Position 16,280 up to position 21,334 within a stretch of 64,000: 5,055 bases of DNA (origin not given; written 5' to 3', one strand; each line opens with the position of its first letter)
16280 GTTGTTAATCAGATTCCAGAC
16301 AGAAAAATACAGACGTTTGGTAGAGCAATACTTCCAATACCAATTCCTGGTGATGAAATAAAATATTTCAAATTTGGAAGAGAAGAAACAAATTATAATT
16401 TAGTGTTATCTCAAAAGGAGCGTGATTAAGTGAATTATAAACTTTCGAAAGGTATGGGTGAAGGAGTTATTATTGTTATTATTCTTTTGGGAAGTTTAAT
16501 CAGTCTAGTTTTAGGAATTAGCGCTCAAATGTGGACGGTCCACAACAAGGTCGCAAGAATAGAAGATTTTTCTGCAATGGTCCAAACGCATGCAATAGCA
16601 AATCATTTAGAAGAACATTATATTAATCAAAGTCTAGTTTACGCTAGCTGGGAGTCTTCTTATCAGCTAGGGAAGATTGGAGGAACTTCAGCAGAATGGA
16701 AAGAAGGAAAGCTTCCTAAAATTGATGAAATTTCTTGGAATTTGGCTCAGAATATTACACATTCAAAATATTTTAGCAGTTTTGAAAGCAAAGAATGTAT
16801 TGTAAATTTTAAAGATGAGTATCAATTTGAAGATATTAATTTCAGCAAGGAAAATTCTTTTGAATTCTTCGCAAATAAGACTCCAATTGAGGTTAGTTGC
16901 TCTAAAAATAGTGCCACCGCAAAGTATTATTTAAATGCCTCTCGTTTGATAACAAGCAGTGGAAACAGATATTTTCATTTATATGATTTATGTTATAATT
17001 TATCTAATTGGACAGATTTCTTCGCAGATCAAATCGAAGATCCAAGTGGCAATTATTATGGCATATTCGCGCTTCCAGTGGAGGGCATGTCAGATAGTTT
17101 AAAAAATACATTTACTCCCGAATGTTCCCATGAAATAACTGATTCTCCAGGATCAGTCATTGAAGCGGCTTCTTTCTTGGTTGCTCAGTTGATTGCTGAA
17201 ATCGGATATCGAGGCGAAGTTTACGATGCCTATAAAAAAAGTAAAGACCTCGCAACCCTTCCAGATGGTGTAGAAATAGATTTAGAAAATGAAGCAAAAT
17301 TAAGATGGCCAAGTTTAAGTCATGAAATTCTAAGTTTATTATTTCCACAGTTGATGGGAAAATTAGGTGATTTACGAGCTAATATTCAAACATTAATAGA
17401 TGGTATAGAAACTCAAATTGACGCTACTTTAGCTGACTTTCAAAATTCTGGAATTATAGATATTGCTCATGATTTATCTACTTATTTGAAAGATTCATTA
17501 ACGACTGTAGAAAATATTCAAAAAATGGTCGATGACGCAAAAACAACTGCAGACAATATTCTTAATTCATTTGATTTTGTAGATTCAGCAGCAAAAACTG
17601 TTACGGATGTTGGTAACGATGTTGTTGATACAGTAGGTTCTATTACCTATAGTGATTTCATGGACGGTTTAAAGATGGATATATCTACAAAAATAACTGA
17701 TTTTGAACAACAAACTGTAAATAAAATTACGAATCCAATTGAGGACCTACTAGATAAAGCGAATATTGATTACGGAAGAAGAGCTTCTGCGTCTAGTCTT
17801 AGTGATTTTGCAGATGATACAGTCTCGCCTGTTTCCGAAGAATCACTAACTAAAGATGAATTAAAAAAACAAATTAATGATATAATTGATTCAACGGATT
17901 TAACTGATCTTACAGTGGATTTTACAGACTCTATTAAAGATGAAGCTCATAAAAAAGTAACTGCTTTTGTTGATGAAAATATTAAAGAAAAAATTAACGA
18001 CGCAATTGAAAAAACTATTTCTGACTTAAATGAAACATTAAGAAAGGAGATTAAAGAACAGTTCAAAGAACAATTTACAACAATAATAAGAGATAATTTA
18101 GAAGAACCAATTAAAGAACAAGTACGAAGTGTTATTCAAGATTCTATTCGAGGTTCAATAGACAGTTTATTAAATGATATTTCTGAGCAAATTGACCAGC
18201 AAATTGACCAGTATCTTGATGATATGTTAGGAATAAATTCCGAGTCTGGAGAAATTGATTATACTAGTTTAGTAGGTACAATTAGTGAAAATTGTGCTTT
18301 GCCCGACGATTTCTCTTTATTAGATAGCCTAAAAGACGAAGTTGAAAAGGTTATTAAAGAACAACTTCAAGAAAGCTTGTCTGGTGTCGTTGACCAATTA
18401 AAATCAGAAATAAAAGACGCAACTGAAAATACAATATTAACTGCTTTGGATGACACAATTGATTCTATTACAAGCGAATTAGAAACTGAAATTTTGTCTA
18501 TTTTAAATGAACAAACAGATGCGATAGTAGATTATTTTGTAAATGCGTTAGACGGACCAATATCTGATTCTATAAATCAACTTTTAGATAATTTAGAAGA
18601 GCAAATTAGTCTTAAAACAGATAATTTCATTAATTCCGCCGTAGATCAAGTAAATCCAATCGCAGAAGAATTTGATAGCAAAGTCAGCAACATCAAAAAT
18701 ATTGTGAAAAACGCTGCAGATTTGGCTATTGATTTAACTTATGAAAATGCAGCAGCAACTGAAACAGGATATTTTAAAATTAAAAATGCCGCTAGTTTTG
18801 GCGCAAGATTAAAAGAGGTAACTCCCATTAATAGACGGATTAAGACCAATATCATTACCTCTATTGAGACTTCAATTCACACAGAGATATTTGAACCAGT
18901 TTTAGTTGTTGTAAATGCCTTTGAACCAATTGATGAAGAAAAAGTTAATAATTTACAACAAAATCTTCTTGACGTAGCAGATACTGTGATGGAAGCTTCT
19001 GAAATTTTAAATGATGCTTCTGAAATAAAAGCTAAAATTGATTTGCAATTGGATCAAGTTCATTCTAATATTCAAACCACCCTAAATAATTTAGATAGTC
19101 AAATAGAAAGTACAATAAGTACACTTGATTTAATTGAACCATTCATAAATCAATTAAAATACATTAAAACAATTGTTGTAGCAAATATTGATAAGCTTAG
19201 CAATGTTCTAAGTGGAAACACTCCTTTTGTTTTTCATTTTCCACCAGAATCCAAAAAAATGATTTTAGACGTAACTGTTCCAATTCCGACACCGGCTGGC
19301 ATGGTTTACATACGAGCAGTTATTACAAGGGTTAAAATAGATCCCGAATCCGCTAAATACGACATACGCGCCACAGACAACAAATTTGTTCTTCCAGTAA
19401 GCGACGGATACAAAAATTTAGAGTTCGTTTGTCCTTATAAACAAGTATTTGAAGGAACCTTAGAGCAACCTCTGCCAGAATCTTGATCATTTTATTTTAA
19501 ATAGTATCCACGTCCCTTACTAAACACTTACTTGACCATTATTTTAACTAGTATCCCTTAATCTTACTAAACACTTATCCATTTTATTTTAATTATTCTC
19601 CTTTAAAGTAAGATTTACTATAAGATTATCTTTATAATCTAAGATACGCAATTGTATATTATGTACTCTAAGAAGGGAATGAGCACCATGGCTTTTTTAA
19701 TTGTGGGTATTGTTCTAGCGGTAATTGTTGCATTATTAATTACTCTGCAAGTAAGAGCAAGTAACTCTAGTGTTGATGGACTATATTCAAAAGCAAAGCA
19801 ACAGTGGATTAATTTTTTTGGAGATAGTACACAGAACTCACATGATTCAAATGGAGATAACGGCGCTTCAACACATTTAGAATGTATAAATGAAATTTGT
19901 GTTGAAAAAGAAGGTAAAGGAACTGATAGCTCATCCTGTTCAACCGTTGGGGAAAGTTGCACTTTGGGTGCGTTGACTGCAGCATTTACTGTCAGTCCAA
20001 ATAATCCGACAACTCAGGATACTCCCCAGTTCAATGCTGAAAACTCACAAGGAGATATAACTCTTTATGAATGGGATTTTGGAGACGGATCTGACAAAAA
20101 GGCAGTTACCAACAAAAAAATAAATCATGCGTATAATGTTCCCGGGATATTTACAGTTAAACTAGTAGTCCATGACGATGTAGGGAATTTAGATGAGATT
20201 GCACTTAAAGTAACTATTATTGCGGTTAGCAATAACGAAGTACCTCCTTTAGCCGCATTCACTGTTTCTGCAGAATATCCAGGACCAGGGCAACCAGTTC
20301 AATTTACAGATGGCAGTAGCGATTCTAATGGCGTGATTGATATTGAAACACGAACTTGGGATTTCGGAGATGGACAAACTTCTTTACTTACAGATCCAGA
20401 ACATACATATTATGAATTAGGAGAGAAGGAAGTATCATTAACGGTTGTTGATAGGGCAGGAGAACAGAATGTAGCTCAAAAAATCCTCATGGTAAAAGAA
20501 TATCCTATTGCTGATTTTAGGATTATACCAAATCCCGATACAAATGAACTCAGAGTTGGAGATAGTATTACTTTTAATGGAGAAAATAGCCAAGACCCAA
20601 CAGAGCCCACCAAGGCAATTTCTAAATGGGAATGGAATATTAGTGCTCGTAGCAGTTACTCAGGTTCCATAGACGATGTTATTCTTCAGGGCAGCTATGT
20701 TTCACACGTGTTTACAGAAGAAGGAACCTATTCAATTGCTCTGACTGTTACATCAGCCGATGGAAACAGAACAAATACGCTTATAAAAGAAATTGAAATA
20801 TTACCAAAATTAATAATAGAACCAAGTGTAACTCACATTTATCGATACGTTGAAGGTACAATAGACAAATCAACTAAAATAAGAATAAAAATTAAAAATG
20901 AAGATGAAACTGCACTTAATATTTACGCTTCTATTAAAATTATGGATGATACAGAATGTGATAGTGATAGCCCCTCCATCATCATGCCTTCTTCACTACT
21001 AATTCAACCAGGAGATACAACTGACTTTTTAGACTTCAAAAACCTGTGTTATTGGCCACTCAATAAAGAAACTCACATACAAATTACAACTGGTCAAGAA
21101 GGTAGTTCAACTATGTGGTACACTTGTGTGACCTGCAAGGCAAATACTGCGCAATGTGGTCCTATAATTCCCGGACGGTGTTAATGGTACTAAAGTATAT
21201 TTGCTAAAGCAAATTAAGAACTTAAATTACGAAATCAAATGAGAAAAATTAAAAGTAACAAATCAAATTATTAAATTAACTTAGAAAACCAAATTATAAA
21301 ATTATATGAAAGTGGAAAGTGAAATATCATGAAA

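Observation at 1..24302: Pilus locus A: oversized intein-laden ATPase, two ~690-aa platform paralogues and at least 13 pilin-like genes of one signal class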

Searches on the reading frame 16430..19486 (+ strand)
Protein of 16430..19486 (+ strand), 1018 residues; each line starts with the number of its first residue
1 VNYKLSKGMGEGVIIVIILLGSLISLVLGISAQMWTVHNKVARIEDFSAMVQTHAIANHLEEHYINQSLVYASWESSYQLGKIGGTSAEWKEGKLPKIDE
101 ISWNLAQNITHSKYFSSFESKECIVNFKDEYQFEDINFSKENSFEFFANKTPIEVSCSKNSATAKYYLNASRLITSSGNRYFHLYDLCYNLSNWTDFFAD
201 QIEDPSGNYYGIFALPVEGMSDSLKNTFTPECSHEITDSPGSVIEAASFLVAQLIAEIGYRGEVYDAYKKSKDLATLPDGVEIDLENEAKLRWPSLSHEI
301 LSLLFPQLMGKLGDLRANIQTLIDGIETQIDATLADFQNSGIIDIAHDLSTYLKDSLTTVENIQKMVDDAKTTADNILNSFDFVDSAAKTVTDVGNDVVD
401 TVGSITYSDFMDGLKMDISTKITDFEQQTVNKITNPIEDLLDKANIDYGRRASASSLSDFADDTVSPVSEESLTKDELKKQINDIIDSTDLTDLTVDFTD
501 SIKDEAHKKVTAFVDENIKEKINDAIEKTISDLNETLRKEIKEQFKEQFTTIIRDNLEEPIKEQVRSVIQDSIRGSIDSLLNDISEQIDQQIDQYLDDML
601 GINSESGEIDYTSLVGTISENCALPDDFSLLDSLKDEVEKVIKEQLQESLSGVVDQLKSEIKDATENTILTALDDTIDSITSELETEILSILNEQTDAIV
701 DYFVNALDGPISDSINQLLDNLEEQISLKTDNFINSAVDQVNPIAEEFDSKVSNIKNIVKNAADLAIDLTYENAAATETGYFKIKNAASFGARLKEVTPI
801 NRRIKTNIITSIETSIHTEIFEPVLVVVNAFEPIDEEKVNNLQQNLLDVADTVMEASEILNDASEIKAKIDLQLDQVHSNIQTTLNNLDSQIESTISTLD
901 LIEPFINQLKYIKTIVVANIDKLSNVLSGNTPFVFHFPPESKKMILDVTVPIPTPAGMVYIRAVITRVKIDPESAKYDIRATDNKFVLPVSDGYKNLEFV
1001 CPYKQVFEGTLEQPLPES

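Call 11: search_protein_families(library=pfam, proteins=[window:16430-19486:+], max_evalue=0.01)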
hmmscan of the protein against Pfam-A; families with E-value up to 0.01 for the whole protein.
window:16430-19486:+ (1018 aa): 3 families
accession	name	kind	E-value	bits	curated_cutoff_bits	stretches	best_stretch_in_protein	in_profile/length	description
PF01442.23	Apolipoprotein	-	4.4e-06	27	90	0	838-896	12-68/190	Apolipoprotein A1/A4/E domain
PF04286.17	DUF445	-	0.0068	16.8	33.8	0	461-754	42-317/368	Protein of unknown function (DUF445)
PF13925.11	Katanin_con80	-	0.0069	16.9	27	0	713-796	62-144/160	con80 domain of Katanin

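Call 38: search_protein_families(library=ncbifam, proteins=[window:16430-19486:+], max_evalue=0.01)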
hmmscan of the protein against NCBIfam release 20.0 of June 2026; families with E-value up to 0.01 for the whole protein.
window:16430-19486:+ (1018 aa): 0 families

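Call 52: find_homologous_proteins(query=window:16430-19486:+, max_evalue=0.001)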
Query window:16430-19486:+ (1018 aa): 1 proteins with E <= 0.001 among 8000 candidates.
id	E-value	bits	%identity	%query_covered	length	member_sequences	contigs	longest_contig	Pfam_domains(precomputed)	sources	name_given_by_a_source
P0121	0.0e+0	2195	99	100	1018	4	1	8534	PF01442.24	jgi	-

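Call 76: predict_structure(protein=window:16430-19486:+)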
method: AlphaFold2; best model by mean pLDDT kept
length: 1018 residues; sequences in the alignment: 1
mean_pLDDT: 37.7   pTM: 0.24
mean pLDDT of the five models: 37.7, 37.0, 34.1, 32.3, 27.8
residues with pLDDT >= 90: 0; 70-90: 0; 50-70: 38; < 50: 980
segments of 3 or more residues with pLDDT < 50: 1-157, 159-323, 325-327, 329-334, 336-578, 599-601, 607-632, 649-749, 754-1018
pLDDT, mean of each block of 10 residues (from residue 1): 38 41 36 32 28 27 28 28 28 30 31 34 44 33 32 43 35 29 28 29 26 26 30 29 32 32 36 34 35 33 38 43 47 47 46 44 43 40 34 32 31 33 33 32 28 28 32 37 35 34 40 42 43 43 43 40 42 47 53 52 49 43 43 51 49 46 42 39 39 39 38 41 44 44 46 46 42 36 33 36 35 34 36 44 45 42 42 45 44 38 37 36 36 33 36 38 41 39 40 42 35 35
secondary structure, 60 per line:
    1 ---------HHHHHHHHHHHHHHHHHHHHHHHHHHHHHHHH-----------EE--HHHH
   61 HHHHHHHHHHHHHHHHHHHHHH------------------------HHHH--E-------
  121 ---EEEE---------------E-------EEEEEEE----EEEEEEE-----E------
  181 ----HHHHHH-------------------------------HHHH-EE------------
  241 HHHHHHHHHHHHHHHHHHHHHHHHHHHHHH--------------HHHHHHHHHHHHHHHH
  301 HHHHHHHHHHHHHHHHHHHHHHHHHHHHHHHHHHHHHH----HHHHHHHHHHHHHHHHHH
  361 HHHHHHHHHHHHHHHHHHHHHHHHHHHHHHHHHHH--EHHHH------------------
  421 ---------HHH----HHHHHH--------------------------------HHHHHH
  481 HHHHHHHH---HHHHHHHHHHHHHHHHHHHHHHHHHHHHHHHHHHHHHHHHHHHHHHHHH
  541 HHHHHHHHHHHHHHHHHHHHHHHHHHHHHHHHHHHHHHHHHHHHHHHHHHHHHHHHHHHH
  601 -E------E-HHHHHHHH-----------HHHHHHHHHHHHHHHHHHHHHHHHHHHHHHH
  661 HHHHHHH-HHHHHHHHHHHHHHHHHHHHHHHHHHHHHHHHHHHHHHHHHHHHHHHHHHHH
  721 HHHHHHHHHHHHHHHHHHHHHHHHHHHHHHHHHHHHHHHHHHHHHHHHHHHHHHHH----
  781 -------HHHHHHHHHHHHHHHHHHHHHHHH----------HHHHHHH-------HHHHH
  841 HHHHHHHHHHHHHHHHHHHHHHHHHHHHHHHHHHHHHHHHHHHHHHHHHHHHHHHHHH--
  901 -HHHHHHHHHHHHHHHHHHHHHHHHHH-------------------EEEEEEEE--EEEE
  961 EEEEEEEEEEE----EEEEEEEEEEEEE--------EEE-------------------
elements in order (helices of 4 or more, strands of 3 or more residues): H10-41 H57-82 H107-110 E124-127 E151-157 E162-168 H185-190 H222-225 H241-270 H285-338 H343-395 H399-402 H437-442 H475-488 H492-600 H611-618 H630-667 H669-776 H788-811 H822-828 H836-898 H902-927 E947-954 E957-971 E976-988 E997-999

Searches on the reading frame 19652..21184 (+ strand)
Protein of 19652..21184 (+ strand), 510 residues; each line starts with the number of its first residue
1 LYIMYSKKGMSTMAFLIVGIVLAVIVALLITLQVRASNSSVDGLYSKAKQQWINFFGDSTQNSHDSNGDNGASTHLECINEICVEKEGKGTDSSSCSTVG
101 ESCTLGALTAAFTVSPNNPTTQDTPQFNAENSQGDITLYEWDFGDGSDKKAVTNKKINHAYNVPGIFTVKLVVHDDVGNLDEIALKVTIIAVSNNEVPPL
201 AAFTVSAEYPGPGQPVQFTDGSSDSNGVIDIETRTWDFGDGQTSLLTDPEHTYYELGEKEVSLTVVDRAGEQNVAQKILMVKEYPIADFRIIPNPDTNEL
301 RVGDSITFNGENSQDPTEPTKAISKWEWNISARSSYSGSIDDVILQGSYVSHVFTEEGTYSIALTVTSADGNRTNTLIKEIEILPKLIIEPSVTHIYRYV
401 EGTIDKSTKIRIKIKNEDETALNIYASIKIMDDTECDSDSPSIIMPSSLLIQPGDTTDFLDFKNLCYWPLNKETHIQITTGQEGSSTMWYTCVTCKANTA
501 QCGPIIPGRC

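Call 11: search_protein_families(library=pfam, proteins=[window:19652-21184:+], max_evalue=0.01)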
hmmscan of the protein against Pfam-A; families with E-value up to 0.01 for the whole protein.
window:19652-21184:+ (510 aa): 3 families
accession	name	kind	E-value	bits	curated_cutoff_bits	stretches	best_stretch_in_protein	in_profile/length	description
PF18911.6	PKD_4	-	2.5e-38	130.5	27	3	116-181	11-76/85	PKD domain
PF00801.26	PKD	-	1.1e-29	102.6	23.5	3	112-181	2-73/80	PKD domain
PF22352.2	K319L-like_PKD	-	0.00041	20.7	27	1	304-375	12-77/84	K319L-like, PKD domain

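Call 38: search_protein_families(library=ncbifam, proteins=[window:19652-21184:+], max_evalue=0.01)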
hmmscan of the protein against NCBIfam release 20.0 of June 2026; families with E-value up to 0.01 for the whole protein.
window:19652-21184:+ (510 aa): 2 families
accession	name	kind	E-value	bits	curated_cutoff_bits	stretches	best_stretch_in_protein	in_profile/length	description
TIGR00864.1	PCC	subfamily_domain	4.1e-09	33.4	1861.4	1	138-376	1088-1298/2700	polycystin cation channel protein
NF058578.1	CPR_pilus_PamR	equivalog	1e-05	24.6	300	0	141-194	185-239/297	pilus system RbmA-like protein PamR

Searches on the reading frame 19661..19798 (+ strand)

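Call 41: search_protein_families(library=pfam, proteins=[window:19661-19798:+], max_evalue=10)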
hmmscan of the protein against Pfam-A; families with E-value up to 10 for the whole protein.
seq(46 aa): 4 families
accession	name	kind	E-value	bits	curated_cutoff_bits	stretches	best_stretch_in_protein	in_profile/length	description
PF12555.13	SteA-like_C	-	0.016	15.7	26.4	1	7-28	13-34/52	SteA-like C-terminal domain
PF16964.10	TadF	-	0.034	14.5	27.3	1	3-35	5-37/178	Putative tight adherence pilin protein F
PF12669.12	FeoB_associated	-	0.036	14.8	27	1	13-34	3-24/44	FeoB-associated Cys-rich membrane protein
PF11446.13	DUF2897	-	0.7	10.3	25.2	1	7-29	1-23/54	Protein of unknown function (DUF2897)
